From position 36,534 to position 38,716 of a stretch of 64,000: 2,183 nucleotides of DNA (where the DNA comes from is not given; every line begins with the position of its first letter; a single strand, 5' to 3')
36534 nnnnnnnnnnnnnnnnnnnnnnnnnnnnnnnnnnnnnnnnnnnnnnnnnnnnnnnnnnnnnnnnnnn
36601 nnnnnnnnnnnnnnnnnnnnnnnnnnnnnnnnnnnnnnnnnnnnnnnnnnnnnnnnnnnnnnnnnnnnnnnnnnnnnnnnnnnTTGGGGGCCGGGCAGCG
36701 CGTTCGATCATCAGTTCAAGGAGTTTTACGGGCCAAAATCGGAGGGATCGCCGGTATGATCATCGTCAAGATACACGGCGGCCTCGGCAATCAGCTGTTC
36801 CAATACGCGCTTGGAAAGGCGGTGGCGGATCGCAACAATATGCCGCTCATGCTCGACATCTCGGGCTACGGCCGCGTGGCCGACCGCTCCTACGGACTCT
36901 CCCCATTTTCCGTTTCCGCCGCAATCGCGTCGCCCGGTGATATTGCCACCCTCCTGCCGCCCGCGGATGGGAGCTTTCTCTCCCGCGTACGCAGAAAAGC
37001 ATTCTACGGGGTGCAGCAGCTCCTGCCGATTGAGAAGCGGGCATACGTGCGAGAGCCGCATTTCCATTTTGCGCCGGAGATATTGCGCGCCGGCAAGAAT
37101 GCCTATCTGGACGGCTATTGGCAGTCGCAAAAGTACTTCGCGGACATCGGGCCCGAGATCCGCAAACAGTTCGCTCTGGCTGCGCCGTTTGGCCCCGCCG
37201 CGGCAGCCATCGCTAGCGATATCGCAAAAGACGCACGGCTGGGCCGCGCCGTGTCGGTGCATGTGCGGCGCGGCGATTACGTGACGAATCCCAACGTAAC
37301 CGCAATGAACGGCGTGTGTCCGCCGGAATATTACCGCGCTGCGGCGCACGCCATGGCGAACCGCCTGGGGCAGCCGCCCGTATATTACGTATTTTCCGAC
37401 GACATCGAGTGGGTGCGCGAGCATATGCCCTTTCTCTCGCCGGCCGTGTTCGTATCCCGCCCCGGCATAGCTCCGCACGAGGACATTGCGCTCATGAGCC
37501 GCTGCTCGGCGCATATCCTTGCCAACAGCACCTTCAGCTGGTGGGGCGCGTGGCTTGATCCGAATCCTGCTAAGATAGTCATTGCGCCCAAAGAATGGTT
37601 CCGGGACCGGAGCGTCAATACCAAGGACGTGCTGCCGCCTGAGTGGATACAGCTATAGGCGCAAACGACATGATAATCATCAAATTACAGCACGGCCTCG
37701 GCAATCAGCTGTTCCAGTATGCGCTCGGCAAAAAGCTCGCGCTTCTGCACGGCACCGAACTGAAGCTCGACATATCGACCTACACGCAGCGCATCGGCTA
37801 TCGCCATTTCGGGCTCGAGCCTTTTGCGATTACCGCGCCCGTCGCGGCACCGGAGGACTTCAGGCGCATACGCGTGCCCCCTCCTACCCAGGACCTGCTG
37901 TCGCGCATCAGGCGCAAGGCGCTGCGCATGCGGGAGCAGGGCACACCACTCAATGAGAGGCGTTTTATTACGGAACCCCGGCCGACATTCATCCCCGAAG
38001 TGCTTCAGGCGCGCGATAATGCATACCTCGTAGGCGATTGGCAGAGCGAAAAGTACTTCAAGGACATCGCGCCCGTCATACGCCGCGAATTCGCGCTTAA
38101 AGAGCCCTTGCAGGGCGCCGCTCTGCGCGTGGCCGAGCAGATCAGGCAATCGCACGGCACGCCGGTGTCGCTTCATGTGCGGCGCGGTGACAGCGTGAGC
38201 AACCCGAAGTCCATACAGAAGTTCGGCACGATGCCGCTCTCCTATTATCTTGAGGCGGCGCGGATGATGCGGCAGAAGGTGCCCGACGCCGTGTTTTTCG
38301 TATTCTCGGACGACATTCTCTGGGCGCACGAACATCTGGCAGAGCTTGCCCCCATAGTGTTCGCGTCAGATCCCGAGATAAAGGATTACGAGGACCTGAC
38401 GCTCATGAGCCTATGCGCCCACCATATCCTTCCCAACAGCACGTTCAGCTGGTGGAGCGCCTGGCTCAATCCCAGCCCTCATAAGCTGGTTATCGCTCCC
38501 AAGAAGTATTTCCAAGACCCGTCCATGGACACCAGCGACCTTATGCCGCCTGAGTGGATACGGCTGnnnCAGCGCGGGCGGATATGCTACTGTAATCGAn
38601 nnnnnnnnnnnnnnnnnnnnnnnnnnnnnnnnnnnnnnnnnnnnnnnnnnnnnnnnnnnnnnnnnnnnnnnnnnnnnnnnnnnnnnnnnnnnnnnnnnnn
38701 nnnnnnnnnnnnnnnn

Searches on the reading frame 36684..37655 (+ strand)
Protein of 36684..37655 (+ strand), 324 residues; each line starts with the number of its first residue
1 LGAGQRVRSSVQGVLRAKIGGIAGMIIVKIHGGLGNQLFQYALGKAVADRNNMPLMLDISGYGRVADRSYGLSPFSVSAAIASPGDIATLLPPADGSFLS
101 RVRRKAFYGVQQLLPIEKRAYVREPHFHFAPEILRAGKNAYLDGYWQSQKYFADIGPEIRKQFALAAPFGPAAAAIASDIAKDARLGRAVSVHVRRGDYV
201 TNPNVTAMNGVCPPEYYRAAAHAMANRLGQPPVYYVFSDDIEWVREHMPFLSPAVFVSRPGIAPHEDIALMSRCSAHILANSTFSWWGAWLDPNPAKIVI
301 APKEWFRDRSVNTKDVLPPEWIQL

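Call 11: search_protein_families(library=pfam, proteins=[window:36684-37655:+], max_evalue=0.001)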
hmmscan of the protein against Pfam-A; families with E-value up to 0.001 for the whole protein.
window:36684-37655:+ (324 aa): 1 family
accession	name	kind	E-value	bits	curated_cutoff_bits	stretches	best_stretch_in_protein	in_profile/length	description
PF01531.22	Glyco_transf_11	-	8.9e-36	124.1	23.9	1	25-323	1-296/298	Glycosyl transferase family 11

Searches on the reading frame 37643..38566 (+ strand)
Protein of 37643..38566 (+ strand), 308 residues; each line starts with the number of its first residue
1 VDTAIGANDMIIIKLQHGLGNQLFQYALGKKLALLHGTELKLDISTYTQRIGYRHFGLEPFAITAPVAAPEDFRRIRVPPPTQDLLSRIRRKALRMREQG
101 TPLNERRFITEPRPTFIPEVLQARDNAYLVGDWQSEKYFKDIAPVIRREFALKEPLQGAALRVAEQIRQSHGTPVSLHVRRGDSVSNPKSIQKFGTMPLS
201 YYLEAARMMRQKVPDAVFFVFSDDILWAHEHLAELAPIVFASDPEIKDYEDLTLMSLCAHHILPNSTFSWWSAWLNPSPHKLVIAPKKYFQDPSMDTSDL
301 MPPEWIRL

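Call 11: search_protein_families(library=pfam, proteins=[window:37643-38566:+], max_evalue=0.001)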
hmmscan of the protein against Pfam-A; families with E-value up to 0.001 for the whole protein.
window:37643-38566:+ (308 aa): 1 family
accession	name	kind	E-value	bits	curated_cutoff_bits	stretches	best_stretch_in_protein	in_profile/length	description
PF01531.22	Glyco_transf_11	-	8.1e-29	101.2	23.9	1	10-306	1-295/298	Glycosyl transferase family 11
